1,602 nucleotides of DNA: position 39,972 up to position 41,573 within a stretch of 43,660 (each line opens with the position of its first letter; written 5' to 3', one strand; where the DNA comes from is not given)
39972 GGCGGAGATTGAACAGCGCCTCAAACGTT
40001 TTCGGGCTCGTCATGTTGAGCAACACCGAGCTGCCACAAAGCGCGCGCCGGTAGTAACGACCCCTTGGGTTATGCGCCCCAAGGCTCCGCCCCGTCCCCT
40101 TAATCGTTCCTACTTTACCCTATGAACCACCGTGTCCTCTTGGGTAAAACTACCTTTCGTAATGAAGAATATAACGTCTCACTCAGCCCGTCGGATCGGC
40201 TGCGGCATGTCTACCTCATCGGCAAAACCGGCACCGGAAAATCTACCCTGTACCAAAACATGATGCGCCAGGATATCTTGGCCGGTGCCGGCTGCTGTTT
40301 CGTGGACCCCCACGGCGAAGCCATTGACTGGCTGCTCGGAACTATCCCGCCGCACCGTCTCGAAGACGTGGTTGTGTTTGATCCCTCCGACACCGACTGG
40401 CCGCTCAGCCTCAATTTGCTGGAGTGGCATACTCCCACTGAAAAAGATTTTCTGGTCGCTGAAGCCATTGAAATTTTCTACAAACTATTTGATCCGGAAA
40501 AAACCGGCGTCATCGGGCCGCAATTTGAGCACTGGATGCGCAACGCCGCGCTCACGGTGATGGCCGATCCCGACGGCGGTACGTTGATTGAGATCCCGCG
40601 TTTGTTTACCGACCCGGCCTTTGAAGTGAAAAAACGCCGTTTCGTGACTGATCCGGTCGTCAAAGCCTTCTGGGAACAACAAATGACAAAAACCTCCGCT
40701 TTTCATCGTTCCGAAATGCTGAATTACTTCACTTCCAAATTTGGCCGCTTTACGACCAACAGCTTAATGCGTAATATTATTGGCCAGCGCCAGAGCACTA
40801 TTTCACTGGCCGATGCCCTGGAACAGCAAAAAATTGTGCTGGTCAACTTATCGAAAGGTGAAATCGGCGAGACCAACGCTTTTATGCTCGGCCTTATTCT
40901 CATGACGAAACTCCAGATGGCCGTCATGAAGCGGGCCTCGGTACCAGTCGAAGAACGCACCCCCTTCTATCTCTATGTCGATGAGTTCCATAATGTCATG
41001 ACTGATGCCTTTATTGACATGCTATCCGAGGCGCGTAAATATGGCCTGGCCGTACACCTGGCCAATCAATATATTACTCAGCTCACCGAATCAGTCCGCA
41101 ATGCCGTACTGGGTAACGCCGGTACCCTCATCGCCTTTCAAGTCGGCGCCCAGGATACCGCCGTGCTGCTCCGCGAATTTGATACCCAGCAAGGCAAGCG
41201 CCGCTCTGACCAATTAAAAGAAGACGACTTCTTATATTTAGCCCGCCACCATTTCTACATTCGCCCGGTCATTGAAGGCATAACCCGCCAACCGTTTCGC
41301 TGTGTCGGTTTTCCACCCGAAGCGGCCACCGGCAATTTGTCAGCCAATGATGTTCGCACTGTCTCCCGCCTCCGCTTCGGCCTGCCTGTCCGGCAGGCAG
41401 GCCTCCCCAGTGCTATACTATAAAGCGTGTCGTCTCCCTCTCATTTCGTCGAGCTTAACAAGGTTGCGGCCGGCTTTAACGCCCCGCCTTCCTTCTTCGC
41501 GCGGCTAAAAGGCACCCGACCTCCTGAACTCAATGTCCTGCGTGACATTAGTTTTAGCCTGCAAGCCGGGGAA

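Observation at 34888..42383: Riboswitch-gated, translationally coupled operon: giant disordered protein + Clp-like unfoldase + 70-aa protein + T4CP-like ATPase + degenerate ABC ATPase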

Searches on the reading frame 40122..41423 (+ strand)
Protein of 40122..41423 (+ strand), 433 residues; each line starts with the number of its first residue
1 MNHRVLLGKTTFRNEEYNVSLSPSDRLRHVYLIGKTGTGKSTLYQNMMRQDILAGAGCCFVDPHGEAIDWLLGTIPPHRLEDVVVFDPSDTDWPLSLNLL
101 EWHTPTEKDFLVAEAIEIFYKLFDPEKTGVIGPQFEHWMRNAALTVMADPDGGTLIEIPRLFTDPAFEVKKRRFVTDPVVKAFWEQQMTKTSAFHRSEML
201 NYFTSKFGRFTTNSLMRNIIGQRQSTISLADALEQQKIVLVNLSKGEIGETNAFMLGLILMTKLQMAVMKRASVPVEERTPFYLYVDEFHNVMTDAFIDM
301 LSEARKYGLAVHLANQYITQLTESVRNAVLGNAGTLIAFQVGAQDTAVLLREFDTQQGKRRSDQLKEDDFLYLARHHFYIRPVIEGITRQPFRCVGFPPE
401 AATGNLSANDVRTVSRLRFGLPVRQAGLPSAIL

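Call 6: search_protein_families(library=pfam, proteins=[window:40122-41423:+], max_evalue=0.01)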
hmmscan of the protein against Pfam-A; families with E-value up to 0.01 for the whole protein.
window:40122-41423:+ (433 aa): 5 families
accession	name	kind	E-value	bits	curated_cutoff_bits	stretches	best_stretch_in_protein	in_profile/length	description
PF10412.15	TrwB_AAD_bind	-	2.7e-10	40.1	20.5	2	258-350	222-319/387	Type IV secretion-system coupling protein DNA-binding domain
PF12696.13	TraG-D_C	-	2.7e-07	31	22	1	281-347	1-72/126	TraM recognition site of TraD and TraG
PF01935.23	DUF87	-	2.4e-06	28.2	23.2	1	11-103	7-84/220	Helicase HerA, central domain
PF13401.12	AAA_22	-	0.00091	20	27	0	29-60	7-38/130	AAA domain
PF13191.12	AAA_16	-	0.0036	18.2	32.6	0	24-50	21-47/167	AAA ATPase domain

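Call 10: find_encoding_contigs(protein=window:40122-41423:+, flank=10000, max_places=6)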
Protein window:40122-41423:+ (433 aa): no gene with exactly this product is on record in the collection.

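Call 13: find_homologous_proteins(query=window:40122-41423:+)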
Query window:40122-41423:+ (433 aa): 6266 proteins with E <= 0.001 among 8000 candidates; the best 120 are listed.
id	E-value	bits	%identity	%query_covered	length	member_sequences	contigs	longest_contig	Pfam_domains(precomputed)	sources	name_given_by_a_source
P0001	1.1e-255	866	89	97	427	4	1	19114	PF10412.16,PF01935.24,PF12696.14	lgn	-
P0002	3.9e-205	700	71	97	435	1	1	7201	PF10412.16,PF12696.14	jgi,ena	-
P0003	4.4e-200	683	69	97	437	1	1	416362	PF10412.16,PF12696.14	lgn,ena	-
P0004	3.7e-198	677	70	98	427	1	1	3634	PF10412.16,PF12696.14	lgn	-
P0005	4.1e-198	676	69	97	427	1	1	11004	PF10412.16,PF12696.14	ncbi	-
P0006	8.6e-196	669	70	98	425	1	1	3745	PF10412.16,PF12696.14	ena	-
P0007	3.5e-195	667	69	97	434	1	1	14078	PF10412.16,PF12696.14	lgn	-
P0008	7.6e-195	666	70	97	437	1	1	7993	PF10412.16,PF12696.14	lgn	-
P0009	1.2e-194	665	69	97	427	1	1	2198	PF10412.16,PF12696.14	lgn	-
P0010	5.1e-194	663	69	97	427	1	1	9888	PF10412.16,PF12696.14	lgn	-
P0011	2.6e-192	657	69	97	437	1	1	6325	PF10412.16,PF12696.14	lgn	-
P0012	2.7e-192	657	67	97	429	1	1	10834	PF10412.16,PF12696.14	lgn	-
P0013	4.1e-192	657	68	97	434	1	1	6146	PF10412.16,PF01935.24,PF12696.14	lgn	-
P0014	7.2e-192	656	67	97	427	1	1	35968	PF10412.16,PF12696.14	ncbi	-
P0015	1.7e-191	655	66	99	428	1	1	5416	PF10412.16,PF12696.14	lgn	-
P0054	2.1e-167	575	60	97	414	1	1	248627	PF10412.16,PF12696.14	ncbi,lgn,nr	ncbi:MAG: hypothetical protein JWO40_6 [Candidatus Doudnabacteria bacterium]|nr:hypothetical protein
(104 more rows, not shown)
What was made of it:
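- Closest known: Type IV coupling proteins. Different: Family identity is very high (57-89%), which is typical of a housekeeping gene (call 13).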

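Call 14: find_encoding_contigs(protein=P0001, flank=10000, max_places=2)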
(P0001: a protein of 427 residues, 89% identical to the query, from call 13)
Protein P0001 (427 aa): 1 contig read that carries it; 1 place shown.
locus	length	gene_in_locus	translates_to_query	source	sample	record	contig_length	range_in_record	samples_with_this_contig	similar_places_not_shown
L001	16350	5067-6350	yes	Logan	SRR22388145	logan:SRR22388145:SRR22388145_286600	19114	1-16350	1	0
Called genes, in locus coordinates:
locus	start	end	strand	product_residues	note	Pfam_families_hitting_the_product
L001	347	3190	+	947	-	-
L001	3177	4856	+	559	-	PF20030:bpMoxR (faint), PF00158:Sigma54_activat (faint), PF01637:ATPase_2 (faint), PF13401:AAA_22 (weak), PF07724:AAA_2, PF00004:AAA, PF07728:AAA_5, PF10431:ClpB_D2-small, +7 more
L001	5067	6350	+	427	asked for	PF01935:DUF87 (weak), PF10412:TrwB_AAD_bind (faint), PF12696:TraG-D_C (weak)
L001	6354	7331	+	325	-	PF00005:ABC_tran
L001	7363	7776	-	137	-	-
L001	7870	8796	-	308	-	PF18075:FtsX_ECD, PF02687:FtsX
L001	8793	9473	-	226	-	PF00005:ABC_tran, PF02463:SMC_N (faint), PF13304:AAA_21 (faint)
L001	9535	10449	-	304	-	PF03462:PCRF, PF00472:RF-1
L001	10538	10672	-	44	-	-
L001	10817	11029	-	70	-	-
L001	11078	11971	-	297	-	-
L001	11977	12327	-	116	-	-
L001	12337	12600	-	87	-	PF01035:DNA_binding_1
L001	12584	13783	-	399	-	PF00089:Trypsin, PF10459:Peptidase_S46 (faint), PF13365:Trypsin_2, PF13180:PDZ_2, PF00595:PDZ (weak), PF17820:PDZ_6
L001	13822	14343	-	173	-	-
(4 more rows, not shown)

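Call 15: find_encoding_contigs(protein=P0003, flank=10000, max_places=2)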
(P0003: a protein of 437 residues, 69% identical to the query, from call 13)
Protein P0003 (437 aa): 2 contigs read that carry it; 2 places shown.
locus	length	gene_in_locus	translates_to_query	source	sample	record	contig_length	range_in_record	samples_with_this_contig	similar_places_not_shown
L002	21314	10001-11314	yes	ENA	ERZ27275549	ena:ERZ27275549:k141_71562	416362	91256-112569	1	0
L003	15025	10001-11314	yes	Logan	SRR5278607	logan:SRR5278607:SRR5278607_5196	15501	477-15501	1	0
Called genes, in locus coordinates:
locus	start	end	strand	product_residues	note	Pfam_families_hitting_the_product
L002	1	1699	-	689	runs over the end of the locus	PF00580:UvrD-helicase, PF13245:AAA_19, PF13604:AAA_30 (faint), PF01443:Viral_helicase1 (faint), PF13361:UvrD_C, PF13538:UvrD_C_2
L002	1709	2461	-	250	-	PF04402:SIMPL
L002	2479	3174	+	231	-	PF20772:TACO1_YebC_N, PF01709:Transcrip_reg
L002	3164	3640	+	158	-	PF00293:NUDIX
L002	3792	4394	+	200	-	-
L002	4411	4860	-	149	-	-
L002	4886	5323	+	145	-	PF02600:DsbB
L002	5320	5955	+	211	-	PF13462:Thioredoxin_4, PF01323:DSBA, PF13743:Thioredoxin_5 (faint)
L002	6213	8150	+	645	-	-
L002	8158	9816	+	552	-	PF01637:ATPase_2 (weak), PF13191:AAA_16 (weak), PF00004:AAA (weak), PF13173:AAA_14, PF00004:AAA, PF07724:AAA_2, PF07728:AAA_5, PF10431:ClpB_D2-small, +12 more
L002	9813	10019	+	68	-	-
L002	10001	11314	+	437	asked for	PF10412:TrwB_AAD_bind, PF12696:TraG-D_C (weak)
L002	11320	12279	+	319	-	PF00005:ABC_tran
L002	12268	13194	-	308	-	PF18075:FtsX_ECD, PF02687:FtsX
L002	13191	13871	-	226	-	PF02463:SMC_N (faint), PF00005:ABC_tran, PF13304:AAA_21 (faint)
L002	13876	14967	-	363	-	PF03462:PCRF, PF00472:RF-1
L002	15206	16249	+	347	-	PF00353:HemolysinCabind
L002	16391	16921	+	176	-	-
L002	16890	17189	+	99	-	-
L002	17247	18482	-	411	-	PF00089:Trypsin, PF10459:Peptidase_S46 (faint), PF13365:Trypsin_2, PF13180:PDZ_2, PF00595:PDZ, PF17820:PDZ_6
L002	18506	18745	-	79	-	-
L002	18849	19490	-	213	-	-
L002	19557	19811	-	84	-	PF07866:DUF1653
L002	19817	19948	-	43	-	-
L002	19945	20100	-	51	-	-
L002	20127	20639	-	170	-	-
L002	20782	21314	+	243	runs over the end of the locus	-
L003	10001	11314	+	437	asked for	PF10412:TrwB_AAD_bind, PF12696:TraG-D_C (weak)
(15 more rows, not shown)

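Call 16: find_encoding_contigs(protein=P0054, flank=10000, max_places=2)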
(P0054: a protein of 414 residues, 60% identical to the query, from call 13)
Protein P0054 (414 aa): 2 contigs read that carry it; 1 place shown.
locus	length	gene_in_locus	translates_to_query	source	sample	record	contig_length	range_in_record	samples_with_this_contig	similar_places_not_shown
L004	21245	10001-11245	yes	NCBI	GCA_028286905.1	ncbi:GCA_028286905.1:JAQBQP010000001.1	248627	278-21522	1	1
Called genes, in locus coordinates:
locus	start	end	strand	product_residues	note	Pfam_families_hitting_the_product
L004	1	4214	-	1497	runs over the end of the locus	?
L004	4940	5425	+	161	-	PF20803:PaaX_M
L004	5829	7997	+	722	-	-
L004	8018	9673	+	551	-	PF00158:Sigma54_activat (faint), PF00308:Bac_DnaA (faint), PF13191:AAA_16 (weak), PF17871:AAA_lid_9, PF07724:AAA_2, PF00004:AAA, PF07728:AAA_5, PF10431:ClpB_D2-small, +8 more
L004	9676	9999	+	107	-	-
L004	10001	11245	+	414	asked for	PF10412:TrwB_AAD_bind (weak), PF12696:TraG-D_C (weak)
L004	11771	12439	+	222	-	PF00072:Response_reg, PF00486:Trans_reg_C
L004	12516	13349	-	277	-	-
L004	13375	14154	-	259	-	PF13489:Methyltransf_23, PF01209:Ubie_methyltran, PF01728:FtsJ (faint), PF13847:Methyltransf_31, PF08241:Methyltransf_11, PF08242:Methyltransf_12, PF13649:Methyltransf_25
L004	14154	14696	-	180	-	PF00929:RNase_T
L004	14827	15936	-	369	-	PF13228:DUF4037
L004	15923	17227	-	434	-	PF01663:Phosphodiest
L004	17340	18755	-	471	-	-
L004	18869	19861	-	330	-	-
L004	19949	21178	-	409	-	PF02812:ELFV_dehydrog_N, PF00208:ELFV_dehydrog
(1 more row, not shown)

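Call 22: find_related_loci(query=A1, collection=genome_contigs, flank=9000)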
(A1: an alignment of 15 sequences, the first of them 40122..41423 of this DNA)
Query A1 (433 aa) in genome_contigs; peptide patterns used: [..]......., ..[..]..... (x = any residue, [..] = any of these).
209 stretches matched a pattern; 198 encode a relative of the query (tblastn E <= 1e-3); the best 80 are kept; 80 distinct loci.
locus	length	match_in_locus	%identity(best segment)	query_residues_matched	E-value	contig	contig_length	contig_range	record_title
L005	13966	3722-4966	66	7-422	0e+0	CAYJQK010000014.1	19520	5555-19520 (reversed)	MAG TPA_asm: uncultured Candidatus Saccharibacteria bacterium isolate ERP125453_co1_291 genome assembly, contig: NODE_27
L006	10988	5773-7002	62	3-420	2e-178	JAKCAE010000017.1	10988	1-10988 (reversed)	MAG: bacterium isolate WY4.bin85 NODE_7582_length_10988_cov_2.173649, whole genome shotgun sequence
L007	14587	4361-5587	61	3-419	1e-177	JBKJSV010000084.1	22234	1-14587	MAG: Candidatus Doudnabacteria bacterium isolate ant_bin.594 k117_5908397, whole genome shotgun sequence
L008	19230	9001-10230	60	3-420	3e-176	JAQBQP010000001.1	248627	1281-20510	MAG: Candidatus Doudnabacteria bacterium isolate RYN_376 scaffold_1974305, whole genome shotgun sequence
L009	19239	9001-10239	62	7-422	3e-173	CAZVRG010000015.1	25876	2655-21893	MAG TPA_asm: uncultured Candidatus Saccharibacteria bacterium isolate SRP178908_co1_39 genome assembly, contig: NODE_113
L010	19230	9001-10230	59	3-420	9e-173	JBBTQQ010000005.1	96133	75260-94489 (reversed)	MAG: Patescibacteria group bacterium isolate H41-bin257_1 H41_bin257_1_000000000005, whole genome shotgun sequence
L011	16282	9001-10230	60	3-420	6e-173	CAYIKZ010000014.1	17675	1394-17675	MAG TPA_asm: uncultured Candidatus Saccharibacteria bacterium isolate ERP119705_co23_399 genome assembly, contig: NODE_2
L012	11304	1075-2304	59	3-420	6e-173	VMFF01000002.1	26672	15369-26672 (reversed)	MAG: Candidatus Doudnabacteria bacterium Gr01-1014_77 G01um101477_scaffold_632two, whole genome shotgun sequence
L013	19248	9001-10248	63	6-422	0e+0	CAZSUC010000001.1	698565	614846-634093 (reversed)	MAG TPA_asm: uncultured Candidatus Saccharibacteria bacterium isolate SRP294416_co1_70 genome assembly, contig: NODE_1_l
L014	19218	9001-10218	58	6-420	7e-171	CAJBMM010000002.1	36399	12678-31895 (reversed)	uncultured Candidatus Berkelbacteria bacterium isolate Loc090907-8m_bin-217 genome assembly, contig: bin-217:02/43, whol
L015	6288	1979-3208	58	5-422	3e-170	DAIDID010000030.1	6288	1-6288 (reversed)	MAG TPA_asm: Candidatus Parcubacteria bacterium isolate clean360 NODE_30_length_6288_cov_2.761069, whole genome shotgun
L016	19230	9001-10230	58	5-422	8e-169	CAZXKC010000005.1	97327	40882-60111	MAG TPA_asm: uncultured Candidatus Saccharibacteria bacterium isolate SRP292972_co3_31 genome assembly, contig: NODE_257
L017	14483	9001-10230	57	4-422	4e-168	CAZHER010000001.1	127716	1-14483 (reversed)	MAG TPA_asm: uncultured Candidatus Saccharibacteria bacterium isolate binchicken_co326_173 genome assembly, contig: NODE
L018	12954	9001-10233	58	6-428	1e-167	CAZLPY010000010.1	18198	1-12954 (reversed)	MAG TPA_asm: uncultured Candidatus Saccharibacteria bacterium isolate SRP200132_co1_549 genome assembly, contig: NODE_53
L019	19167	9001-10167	60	3-400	1e-166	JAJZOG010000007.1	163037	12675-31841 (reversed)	MAG: bacterium isolate MAS4.bin5 NODE_15_length_163037_cov_6.714916, whole genome shotgun sequence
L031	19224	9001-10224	57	5-422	1e-162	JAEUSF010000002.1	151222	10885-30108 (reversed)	MAG: Candidatus Doudnabacteria bacterium isolate new MAG-296 NODE_2_length_151222_cov_5.537318, whole genome shotgun seq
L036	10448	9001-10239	53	6-427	4e-162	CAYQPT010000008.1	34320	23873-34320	MAG TPA_asm: uncultured Candidatus Saccharibacteria bacterium isolate SRP192927_co1_1036 genome assembly, contig: NODE_2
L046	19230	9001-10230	56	5-422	9e-161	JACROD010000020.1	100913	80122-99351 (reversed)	MAG: Candidatus Kaiserbacteria bacterium isolate NC_groundwater_1952_Pr3_S-0.2um_53_6 scaffold_631575, whole genome shot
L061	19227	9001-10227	57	5-422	3e-160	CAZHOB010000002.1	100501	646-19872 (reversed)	MAG TPA_asm: uncultured Candidatus Saccharibacteria bacterium isolate SRP193066_co2_91 genome assembly, contig: NODE_44_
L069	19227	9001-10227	56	5-422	7e-159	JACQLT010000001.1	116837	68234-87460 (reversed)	MAG: Parcubacteria group bacterium isolate NC_groundwater_1210_Ag_S-0.1um_50_592 S_p1_S3_coassembly_k141_74112, whole ge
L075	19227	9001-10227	54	6-422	1e-157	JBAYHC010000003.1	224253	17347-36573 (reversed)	MAG: Patescibacteria group bacterium isolate SO_2016_GW1_140 scaffold00099_OW334_2016, whole genome shotgun sequence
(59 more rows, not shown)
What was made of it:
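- Tried and rejected: The CPR assignment rests on the names of homologues (calls 13, 22).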

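Call 43: search_solved_structures(query=A1, max_evalue=0.01)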
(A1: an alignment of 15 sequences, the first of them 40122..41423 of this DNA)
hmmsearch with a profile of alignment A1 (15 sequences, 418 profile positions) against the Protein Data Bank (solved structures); distinct sequences matched with E-value up to 0.01: 2.
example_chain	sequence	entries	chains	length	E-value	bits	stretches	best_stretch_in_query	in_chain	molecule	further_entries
1gl6_A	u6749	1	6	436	0.0004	22.5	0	22-68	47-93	ATPASE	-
1e9r_A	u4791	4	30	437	0.0004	22.5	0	22-68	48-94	CONJUGAL TRANSFER PROTEIN TRWB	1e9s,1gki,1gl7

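Call 45: search_protein_families(library=ncbifam, proteins=[window:40122-41423:+, L014:7804-10317:+], max_evalue=0.001)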
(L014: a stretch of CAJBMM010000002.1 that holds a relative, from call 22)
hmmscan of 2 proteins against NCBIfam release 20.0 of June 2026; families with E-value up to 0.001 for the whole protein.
window:40122-41423:+ (433 aa): 7 families
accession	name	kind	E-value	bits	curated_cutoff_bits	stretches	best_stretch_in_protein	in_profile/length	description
TIGR03743.1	SXT_TraD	subfamily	1.7e-15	56.5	366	2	278-351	484-562/636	conjugative transfer system coupling protein TraD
TIGR03754.1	conj_TOL_TraD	equivalog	1.3e-10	40.4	647.55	2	14-67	167-220/643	type IV conjugative transfer system coupling protein TraD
NF045973.1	conju_CD1115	equivalog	9.6e-08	31.3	250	1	197-347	212-365/442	VirD4-like conjugal transfer protein, CD1115 family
NF041447.1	TrbC_conju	equivalog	1.5e-07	30.3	800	1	7-64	109-166/685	F-type conjugative transfer protein TrbC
NF053655.1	CedD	equivalog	4.4e-07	28.9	600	1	2-70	196-264/527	DNA-translocating ATPase CedD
TIGR00929.1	VirB4_CagE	subfamily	7.8e-06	24.4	643.1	0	253-354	616-714/792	VirB4 family type IV secretion/conjugal transfer ATPase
NF033849.1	ser_rich_anae_1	subfamily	0.00011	19.7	650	0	205-344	943-1093/1163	serine-rich protein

L014:7804-10317:+ (837 aa): 3 families
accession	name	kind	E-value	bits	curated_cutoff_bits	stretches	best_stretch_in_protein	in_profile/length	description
TIGR03743.1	SXT_TraD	subfamily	3.4e-09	35.7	366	1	376-461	131-215/636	conjugative transfer system coupling protein TraD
TIGR03754.1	conj_TOL_TraD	equivalog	1.5e-07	30.3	647.55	1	390-461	149-220/643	type IV conjugative transfer system coupling protein TraD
NF053655.1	CedD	equivalog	1e-05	24.4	600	0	405-467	203-267/527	DNA-translocating ATPase CedD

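Call 46: search_protein_families(library=pfam, proteins=[L014:4-3684:+, L014:3684-4562:+, L014:4596-6920:+, L014:7085-7807:+, L014:7804-10317:+, L075:62-5071:+, L075:5121-5951:+, L075:5964-7739:+, L036:2804-6166:+, L036:6183-7760:+], max_evalue=0.001)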
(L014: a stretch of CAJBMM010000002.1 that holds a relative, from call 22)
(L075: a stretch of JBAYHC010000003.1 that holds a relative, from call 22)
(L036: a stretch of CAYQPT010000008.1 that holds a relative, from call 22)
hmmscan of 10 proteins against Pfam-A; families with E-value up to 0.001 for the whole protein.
L014:4-3684:+ (1226 aa): 1 family
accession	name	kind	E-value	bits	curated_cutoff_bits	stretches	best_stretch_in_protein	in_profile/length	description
PF00149.33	Metallophos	-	0.00025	22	21.5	1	680-836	2-117/191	Calcineurin-like phosphoesterase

L014:3684-4562:+ (292 aa): 0 families

L014:4596-6920:+ (774 aa): 1 family
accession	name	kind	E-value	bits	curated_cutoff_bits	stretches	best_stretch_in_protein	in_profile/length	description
PF01025.24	GrpE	-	1.5e-07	31.7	25.8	1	202-306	67-161/165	GrpE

L014:7085-7807:+ (240 aa): 0 families

L014:7804-10317:+ (837 aa): 3 families
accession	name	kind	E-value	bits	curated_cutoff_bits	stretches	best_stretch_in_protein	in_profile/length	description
PF10412.15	TrwB_AAD_bind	-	2.2e-06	27.2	20.5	0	623-717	194-288/387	Type IV secretion-system coupling protein DNA-binding domain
PF01935.23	DUF87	-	0.00037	21.1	23.2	0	409-488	10-84/220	Helicase HerA, central domain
PF12696.13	TraG-D_C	-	0.00039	20.8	22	1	675-734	1-65/126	TraM recognition site of TraD and TraG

L075:62-5071:+ (1669 aa): 0 families

L075:5121-5951:+ (276 aa): 0 families

L075:5964-7739:+ (591 aa): 0 families

L036:2804-6166:+ (1120 aa): 1 family
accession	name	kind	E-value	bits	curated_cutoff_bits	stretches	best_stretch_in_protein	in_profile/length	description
PF00149.33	Metallophos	-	1e-21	78.7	21.5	1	745-946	4-188/191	Calcineurin-like phosphoesterase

L036:6183-7760:+ (525 aa): 0 families
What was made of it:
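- Tried and rejected: Neighbours of the long-form paralogue (Pfam, call 46) were uninformative.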

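Call 61: search_protein_families(library=padloc, proteins=[window:40122-41423:+], max_evalue=0.001)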
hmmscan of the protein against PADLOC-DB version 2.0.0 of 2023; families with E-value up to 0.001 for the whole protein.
window:40122-41423:+ (433 aa): 4 families
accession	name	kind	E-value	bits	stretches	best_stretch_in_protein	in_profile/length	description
PDLC04140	mad8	-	1.8e-14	52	1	28-344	28-256/314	mads_8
PDLC04103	HerA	-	3e-07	27.2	0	287-341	459-509/579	-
PDLC04105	HerA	-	3.3e-06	23.9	0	28-66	167-206/576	-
PDLC01055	HerA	-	0.0003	17.7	0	15-52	147-182/532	Type III coevolved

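Call 62: search_protein_families(library=phrogs, proteins=[window:40122-41423:+], max_evalue=0.001)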
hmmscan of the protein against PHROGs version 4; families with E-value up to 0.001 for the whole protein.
window:40122-41423:+ (433 aa): 3 families
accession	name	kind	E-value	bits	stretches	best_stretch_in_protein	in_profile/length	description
phrog_5156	-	unknown function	5.4e-43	148.1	1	6-404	387-777/824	-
phrog_7035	-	unknown function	4.6e-14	52.7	1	223-366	444-583/969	-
phrog_2666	-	head and packaging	1.2e-09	38.3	1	21-66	315-360/555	terminase large subunit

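Call 79: predict_structure(alignment_id=A3)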
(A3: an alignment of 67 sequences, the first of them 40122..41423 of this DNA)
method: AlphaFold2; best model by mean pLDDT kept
length: 433 residues; sequences in the alignment: 67
mean_pLDDT: 93.6   pTM: 0.92
mean pLDDT of the five models: 93.6, 92.8, 92.3, 92.1, 91.3
residues with pLDDT >= 90: 381; 70-90: 38; 50-70: 9; < 50: 5
segments of 3 or more residues with pLDDT < 50: 431-433
pLDDT, mean of each block of 10 residues (from residue 1): 93 97 97 97 97 98 96 96 97 95 95 96 92 94 98 95 95 98 94 86 89 93 95 98 97 97 97 95 97 92 95 96 95 98 96 79 90 98 96 95 88 95 61 45
secondary structure, 60 per line:
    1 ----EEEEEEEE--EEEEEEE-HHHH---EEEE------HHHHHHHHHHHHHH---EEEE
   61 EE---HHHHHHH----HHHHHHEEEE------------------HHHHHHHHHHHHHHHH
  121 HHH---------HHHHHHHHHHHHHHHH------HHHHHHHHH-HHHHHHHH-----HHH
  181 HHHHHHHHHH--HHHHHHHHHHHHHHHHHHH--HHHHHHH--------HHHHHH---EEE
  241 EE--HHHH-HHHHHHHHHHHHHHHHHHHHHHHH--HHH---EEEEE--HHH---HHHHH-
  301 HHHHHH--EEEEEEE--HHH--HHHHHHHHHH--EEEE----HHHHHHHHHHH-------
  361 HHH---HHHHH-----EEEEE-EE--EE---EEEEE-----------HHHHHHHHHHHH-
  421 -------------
elements in order: E5-12 E15-21 H23-26 E30-33 H40-53 E57-62 H66-72 H77-82 E83-86 H105-123 H133-148 H155-163 H165-172 H178-190 H193-211 H214-220 H229-234 E238-242 H245-248 H250-273 E282-286 H295-299 H301-306 E309-315 H323-332 E335-338 H343-353 H367-371 E377-381 E392-396 H408-419
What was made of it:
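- On Type IV coupling protein (VirD4/TraD/TrwB): AF2 pLDDT is 93.6, with a helical block at residues 105-234 (call 79).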
